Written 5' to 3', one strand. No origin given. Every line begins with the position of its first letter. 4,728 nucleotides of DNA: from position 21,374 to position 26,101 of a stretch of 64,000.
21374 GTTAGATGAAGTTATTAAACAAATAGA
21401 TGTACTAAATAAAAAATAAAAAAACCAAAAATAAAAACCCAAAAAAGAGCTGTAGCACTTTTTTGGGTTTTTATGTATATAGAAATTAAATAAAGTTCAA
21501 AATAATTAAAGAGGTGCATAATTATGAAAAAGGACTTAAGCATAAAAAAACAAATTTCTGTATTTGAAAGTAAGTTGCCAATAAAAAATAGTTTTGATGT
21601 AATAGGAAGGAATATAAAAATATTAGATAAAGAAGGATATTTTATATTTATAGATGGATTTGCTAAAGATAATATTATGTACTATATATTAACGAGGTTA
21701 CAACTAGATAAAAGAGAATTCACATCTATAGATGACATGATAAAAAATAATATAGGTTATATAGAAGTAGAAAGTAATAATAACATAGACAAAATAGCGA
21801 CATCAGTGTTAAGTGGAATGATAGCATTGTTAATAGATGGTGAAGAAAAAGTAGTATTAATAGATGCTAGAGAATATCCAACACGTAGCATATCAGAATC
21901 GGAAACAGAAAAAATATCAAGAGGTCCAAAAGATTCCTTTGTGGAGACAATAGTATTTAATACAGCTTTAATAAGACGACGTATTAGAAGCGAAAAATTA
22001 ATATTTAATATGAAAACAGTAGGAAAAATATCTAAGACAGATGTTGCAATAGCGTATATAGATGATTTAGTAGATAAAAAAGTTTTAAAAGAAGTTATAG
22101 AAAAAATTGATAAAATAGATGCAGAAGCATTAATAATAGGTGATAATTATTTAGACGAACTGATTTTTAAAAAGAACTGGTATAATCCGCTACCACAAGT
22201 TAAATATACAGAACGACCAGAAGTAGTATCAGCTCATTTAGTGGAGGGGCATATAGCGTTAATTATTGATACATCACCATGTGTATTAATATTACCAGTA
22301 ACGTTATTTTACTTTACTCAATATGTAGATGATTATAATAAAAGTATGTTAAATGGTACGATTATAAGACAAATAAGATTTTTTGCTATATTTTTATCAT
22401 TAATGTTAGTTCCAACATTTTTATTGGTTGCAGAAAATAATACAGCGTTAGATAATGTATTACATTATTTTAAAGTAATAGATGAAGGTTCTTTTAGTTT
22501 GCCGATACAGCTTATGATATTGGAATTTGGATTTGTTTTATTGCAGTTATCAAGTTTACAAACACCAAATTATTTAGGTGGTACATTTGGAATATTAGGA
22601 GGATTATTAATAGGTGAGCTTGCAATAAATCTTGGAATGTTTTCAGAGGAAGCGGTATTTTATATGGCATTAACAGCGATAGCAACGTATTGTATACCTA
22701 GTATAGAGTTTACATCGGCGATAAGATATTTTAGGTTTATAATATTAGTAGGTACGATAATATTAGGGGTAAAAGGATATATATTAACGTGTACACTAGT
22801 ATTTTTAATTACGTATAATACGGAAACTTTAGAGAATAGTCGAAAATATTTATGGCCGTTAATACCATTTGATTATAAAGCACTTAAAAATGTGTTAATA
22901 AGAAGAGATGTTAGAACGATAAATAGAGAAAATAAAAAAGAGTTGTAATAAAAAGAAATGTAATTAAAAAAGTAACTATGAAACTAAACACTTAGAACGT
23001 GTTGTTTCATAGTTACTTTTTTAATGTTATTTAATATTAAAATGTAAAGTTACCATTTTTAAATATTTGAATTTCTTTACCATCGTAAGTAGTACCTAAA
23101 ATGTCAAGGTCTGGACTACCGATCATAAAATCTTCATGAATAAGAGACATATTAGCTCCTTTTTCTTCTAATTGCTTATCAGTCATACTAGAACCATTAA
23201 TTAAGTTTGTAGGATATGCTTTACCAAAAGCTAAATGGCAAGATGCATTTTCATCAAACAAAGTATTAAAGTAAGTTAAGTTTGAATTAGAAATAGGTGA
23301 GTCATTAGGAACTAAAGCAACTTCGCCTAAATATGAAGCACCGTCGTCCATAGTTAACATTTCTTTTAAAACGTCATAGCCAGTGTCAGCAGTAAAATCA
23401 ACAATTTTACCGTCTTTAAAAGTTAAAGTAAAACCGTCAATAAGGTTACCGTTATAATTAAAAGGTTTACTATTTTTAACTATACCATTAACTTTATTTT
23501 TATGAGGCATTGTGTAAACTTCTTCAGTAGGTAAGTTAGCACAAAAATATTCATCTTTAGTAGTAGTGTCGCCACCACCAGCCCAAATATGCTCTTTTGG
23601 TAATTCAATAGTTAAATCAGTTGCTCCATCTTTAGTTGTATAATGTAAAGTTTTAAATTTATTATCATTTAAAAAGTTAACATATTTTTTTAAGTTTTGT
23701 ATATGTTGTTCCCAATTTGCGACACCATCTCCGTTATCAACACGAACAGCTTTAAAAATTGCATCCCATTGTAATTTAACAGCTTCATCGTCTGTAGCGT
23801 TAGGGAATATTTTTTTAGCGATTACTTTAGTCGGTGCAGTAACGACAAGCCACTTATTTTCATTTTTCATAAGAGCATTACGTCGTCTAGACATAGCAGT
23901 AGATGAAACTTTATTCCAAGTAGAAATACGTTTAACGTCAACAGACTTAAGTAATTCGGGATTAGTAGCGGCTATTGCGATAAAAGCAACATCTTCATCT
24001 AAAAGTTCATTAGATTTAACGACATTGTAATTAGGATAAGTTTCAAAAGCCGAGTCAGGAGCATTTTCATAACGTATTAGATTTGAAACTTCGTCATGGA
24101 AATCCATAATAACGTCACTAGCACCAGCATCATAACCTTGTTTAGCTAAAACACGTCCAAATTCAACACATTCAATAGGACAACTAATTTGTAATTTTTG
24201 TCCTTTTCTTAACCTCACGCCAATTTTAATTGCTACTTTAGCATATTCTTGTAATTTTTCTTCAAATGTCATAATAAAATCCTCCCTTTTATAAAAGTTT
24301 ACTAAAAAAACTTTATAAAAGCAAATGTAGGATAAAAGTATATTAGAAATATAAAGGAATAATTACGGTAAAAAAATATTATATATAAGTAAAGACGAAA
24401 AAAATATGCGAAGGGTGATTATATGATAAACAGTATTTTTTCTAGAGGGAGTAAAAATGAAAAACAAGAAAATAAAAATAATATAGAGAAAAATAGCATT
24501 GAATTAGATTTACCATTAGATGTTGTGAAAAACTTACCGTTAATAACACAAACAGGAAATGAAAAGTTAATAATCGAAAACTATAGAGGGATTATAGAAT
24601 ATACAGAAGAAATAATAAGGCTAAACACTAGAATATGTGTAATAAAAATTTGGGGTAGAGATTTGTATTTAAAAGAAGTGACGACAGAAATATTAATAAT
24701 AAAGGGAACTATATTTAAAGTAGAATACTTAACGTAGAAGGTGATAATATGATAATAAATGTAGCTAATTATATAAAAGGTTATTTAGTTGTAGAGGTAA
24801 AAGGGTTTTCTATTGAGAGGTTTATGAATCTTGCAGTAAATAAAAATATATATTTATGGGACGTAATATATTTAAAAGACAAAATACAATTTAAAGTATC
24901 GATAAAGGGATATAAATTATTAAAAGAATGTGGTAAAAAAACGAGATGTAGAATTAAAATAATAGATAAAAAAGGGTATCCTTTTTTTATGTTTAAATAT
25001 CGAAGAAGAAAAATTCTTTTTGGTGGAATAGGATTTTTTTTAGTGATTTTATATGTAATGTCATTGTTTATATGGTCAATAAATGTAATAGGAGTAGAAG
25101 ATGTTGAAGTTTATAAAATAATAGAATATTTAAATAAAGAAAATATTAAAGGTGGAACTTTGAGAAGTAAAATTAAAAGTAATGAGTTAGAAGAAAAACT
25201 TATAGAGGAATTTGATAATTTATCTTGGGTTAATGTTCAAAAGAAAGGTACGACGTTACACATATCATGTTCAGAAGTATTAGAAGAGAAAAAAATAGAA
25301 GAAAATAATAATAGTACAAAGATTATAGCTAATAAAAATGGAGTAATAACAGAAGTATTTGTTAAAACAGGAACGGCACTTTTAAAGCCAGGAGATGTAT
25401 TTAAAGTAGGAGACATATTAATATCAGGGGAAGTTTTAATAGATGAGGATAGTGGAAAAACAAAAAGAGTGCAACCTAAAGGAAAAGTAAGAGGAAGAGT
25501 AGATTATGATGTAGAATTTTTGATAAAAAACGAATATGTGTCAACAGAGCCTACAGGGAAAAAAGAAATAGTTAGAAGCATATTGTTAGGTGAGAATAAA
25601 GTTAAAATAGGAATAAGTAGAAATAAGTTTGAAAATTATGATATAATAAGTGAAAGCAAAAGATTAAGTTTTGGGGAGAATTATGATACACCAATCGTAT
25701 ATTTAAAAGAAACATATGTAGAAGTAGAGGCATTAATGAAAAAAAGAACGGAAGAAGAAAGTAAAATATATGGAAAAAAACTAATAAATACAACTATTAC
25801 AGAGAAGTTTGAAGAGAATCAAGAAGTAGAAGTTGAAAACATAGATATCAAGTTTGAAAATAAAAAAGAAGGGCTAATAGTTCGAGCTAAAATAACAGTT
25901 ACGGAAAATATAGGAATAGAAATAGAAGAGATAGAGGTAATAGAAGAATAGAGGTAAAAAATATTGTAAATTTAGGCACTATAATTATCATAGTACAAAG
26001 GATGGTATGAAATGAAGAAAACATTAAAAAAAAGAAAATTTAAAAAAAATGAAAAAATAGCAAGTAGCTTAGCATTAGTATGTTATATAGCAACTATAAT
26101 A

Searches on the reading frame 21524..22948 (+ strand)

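Call 14: search_protein_families(library=pfam, proteins=[window:21524-22948:+], max_evalue=0.00001)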
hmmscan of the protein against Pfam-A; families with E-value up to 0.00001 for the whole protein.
window:21524-22948:+ (474 aa): 1 family
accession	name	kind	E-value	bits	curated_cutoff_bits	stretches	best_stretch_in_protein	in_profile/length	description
PF03323.18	GerA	-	8.7e-130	433.8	27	1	20-469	7-463/466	Bacillus/Clostridium GerA spore germination protein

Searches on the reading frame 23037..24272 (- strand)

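Call 14: search_protein_families(library=pfam, proteins=[window:23037-24272:-], max_evalue=0.00001)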
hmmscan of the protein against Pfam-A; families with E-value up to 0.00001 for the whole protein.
window:23037-24272:- (411 aa): 1 family
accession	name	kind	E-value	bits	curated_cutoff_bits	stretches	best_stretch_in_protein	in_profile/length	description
PF02073.20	Peptidase_M29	-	1.1e-158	528.8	27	1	3-409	1-406/406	Thermophilic metalloprotease (M29)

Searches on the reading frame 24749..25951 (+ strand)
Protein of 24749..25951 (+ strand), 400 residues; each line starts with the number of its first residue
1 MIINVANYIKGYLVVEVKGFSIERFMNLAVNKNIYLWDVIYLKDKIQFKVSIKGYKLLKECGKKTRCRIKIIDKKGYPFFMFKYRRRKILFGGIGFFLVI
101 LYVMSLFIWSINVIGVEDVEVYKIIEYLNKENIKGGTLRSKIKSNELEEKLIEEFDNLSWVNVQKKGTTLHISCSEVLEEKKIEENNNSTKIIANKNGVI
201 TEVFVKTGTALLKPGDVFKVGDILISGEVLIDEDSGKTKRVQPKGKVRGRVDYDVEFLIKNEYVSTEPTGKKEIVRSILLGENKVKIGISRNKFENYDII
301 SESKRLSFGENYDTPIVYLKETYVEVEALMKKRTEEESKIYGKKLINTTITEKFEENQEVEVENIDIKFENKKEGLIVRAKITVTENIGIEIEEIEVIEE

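Call 15: search_protein_families(library=pfam, proteins=[window:24749-25951:+], max_evalue=0.00001)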
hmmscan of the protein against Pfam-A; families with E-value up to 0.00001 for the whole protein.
window:24749-25951:+ (400 aa): 1 family
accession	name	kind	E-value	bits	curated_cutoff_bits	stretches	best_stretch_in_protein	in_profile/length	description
PF06898.16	YqfD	-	6.4e-100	335.1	25.2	1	7-388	1-379/379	Putative stage IV sporulation protein YqfD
